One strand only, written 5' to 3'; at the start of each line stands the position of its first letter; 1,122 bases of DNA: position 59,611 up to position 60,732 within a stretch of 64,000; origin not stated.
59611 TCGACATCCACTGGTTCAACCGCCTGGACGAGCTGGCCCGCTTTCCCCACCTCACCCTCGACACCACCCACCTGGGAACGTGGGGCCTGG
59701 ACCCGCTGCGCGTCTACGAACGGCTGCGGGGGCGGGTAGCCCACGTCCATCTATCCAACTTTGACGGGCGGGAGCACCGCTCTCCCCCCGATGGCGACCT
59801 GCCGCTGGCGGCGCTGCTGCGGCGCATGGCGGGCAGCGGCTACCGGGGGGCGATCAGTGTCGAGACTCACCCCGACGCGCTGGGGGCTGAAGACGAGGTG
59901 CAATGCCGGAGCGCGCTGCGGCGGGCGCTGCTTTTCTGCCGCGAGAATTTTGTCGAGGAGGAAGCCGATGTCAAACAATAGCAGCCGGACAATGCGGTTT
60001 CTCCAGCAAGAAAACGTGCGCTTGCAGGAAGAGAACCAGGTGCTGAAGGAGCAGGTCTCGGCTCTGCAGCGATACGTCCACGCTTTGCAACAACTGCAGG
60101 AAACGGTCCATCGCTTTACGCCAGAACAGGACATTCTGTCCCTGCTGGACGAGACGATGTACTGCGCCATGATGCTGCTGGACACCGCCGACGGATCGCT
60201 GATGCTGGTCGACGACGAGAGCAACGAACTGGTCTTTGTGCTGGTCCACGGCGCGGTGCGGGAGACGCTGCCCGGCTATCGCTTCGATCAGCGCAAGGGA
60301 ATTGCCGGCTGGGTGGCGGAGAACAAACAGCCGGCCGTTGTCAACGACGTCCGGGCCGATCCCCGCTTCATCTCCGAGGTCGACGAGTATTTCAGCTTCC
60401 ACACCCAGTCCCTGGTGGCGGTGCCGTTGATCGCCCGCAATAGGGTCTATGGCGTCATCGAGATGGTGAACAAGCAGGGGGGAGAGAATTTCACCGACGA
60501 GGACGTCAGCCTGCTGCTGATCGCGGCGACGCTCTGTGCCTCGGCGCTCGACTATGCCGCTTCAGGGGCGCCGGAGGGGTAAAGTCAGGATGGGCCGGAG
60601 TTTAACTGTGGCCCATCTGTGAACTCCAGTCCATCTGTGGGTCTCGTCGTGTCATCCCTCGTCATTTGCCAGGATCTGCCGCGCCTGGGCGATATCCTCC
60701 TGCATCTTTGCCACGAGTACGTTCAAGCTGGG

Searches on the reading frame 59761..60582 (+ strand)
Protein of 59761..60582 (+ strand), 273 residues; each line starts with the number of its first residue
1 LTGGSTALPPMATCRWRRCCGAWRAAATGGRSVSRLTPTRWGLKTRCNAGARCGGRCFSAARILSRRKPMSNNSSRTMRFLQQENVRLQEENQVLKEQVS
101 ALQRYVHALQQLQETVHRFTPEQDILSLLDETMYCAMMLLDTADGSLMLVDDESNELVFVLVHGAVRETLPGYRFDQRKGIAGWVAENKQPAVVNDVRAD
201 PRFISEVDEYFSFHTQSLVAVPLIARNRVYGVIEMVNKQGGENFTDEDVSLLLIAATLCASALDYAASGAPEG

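Call 86: search_protein_families(library=pfam, proteins=[window:59761-60582:+], max_evalue=0.001)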
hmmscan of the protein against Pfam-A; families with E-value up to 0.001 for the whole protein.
window:59761-60582:+ (273 aa): 4 families
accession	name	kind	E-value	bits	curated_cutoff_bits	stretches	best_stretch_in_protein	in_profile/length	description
PF01590.32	GAF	-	1.5e-17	64.8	22.4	1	125-263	2-133/133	GAF domain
PF13185.12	GAF_2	-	1.8e-16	61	28.6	1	127-264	6-136/136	GAF domain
PF13492.12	GAF_3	-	1.3e-12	48.7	27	1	128-264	5-128/129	GAF domain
PF06005.17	ZapB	-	0.00035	21.4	31.5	1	77-116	19-58/71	Cell division protein ZapB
